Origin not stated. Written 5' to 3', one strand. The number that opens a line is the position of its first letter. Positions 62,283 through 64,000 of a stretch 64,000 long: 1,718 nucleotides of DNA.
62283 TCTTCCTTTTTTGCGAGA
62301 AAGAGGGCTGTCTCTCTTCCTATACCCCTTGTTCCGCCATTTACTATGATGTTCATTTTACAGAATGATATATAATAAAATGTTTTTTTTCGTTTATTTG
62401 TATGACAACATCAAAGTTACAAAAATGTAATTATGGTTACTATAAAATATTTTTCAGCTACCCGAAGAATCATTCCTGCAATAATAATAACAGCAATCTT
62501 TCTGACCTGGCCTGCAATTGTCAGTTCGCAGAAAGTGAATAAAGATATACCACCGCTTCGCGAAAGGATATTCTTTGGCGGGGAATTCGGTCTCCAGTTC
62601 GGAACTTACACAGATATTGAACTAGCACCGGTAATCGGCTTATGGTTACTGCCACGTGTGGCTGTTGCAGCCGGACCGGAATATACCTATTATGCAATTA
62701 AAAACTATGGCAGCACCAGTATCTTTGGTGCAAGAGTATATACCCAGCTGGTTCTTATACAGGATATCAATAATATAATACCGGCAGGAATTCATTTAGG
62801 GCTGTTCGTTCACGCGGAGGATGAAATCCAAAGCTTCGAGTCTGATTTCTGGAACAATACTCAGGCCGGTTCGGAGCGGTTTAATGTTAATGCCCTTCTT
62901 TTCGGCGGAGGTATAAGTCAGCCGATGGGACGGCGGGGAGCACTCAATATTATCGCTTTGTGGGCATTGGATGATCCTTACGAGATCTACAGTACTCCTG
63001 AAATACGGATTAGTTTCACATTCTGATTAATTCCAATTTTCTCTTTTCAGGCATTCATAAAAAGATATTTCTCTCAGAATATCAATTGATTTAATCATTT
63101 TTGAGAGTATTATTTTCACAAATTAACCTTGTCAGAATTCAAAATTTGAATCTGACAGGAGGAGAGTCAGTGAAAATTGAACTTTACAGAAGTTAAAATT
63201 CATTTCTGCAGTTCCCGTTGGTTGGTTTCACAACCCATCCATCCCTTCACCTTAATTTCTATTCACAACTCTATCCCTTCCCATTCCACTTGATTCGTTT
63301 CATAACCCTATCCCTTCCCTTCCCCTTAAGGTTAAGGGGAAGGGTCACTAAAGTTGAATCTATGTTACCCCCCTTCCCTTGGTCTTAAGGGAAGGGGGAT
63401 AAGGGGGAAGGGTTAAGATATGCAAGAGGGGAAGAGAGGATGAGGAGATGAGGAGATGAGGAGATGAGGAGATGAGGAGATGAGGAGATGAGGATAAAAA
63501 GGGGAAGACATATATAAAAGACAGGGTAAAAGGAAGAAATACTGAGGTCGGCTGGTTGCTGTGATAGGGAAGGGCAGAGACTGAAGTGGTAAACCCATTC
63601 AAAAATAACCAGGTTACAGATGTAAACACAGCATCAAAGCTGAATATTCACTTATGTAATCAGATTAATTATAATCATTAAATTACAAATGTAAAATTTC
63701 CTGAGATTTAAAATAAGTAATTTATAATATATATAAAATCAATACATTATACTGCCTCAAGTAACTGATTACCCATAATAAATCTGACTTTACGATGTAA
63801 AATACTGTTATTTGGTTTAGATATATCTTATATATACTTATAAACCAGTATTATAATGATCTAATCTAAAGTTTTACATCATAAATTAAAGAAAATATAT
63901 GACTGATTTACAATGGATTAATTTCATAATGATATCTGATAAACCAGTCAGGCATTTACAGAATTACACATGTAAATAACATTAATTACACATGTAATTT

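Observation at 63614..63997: Array of TTACA-N2-TGTAA palindromes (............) in a ~400-bp ORF-free, very AT-rich tract at the window edge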

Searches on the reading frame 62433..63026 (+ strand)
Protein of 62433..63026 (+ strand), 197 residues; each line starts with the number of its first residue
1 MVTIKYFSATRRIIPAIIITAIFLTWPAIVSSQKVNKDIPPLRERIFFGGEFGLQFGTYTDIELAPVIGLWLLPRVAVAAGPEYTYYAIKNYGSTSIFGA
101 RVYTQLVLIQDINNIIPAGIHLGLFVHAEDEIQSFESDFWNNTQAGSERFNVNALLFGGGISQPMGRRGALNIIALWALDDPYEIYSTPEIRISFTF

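Call 4: find_encoding_contigs(protein=window:62433-63026:+, flank=10000, max_places=8)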
Protein window:62433-63026:+ (197 aa): 7 contigs read that carry it; 7 places shown.
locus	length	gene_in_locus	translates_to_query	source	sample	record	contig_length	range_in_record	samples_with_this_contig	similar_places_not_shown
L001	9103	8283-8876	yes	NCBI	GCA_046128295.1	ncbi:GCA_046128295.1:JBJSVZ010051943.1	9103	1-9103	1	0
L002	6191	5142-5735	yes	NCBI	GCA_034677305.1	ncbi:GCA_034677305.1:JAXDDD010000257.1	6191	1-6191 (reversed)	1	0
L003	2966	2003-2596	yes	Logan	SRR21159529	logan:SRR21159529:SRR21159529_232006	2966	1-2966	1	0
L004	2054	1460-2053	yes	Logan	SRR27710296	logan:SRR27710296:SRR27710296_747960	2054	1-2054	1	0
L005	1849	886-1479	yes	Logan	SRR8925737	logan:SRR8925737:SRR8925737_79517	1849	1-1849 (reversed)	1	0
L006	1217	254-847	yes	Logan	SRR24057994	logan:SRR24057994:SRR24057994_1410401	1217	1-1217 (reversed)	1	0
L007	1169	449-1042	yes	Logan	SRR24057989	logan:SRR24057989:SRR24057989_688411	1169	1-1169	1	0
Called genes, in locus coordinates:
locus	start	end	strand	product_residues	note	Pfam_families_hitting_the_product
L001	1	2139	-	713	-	?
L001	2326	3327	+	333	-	PF01515:PTA_PTB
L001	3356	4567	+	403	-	PF00871:Acetate_kinase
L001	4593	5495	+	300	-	PF01515:PTA_PTB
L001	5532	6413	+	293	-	PF01515:PTA_PTB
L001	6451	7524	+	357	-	PF00871:Acetate_kinase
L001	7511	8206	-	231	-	PF00106:adh_short, PF08659:KR, PF13561:adh_short_C2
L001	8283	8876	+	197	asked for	-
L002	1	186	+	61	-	?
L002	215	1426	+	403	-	PF00871:Acetate_kinase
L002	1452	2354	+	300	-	PF01515:PTA_PTB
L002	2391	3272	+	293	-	PF01515:PTA_PTB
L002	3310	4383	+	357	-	PF00871:Acetate_kinase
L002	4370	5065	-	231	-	PF00106:adh_short, PF08659:KR, PF13561:adh_short_C2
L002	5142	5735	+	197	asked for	-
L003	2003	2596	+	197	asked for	-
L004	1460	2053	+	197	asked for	?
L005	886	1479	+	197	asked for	-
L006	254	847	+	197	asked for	-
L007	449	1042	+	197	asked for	-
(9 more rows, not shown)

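Call 16: search_protein_families(library=pfam, proteins=[window:62433-63026:+], max_evalue=0.01)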
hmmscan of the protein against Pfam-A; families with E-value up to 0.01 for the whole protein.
window:62433-63026:+ (197 aa): 0 families
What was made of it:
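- On Bacteroidetes non-canonical LexA SOS box: The protein has no S24 domain (call 16).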

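Call 19: search_protein_families(library=ncbifam, proteins=[window:62433-63026:+], max_evalue=0.01)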
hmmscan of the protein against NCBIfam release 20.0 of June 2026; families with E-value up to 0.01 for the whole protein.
window:62433-63026:+ (197 aa): 0 families

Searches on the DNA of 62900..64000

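Call 33: search_rna_families(source=window, start=62900, end=64000, threshold=evalue, max_evalue=1)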
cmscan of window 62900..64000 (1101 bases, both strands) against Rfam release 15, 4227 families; matches with E-value up to 1: 9.
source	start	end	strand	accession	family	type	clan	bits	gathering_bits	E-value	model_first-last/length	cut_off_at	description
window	63296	63422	+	RF04202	MIR5380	Gene; miRNA;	-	31.9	150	0.0004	1-137/137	no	MIR5380 microRNA precursor family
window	63303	63415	+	RF00884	MIR815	Gene; miRNA;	-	23.6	63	0.075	1-81/81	no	MIR815 microRNA precursor family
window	63364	63403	+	RF03872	MIR6426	Gene; miRNA;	-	22.7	96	0.11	1-84/84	no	MIR6426 microRNA precursor family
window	63306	63412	+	RF03406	mir-3099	Gene; miRNA;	-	21.9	95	0.16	1-84/84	no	mir-3099 microRNA precursor family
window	63364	63403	-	RF03872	MIR6426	Gene; miRNA;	-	21.5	96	0.22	1-84/84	no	MIR6426 microRNA precursor family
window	63312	63405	+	RF03933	MIR6445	Gene; miRNA;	-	21.4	100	0.22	1-117/117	no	MIR6445 microRNA precursor family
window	63366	63401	-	RF04096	mir-4433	Gene; miRNA;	-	21.1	77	0.28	1-83/83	no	mir-4433 microRNA precursor family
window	63357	63410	+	RF04096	mir-4433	Gene; miRNA;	-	20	77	0.54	1-83/83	no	mir-4433 microRNA precursor family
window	63366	63401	-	RF04240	mir-4716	Gene; miRNA;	-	18.5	76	0.98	1-84/84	no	mir-4716 microRNA precursor family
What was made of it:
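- Tried and rejected: Rfam found only sub-threshold hairpin matches to miRNA models in the G/A-rich inverted repeat at 63296-63422, and nothing in the palindrome tract (call 33).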
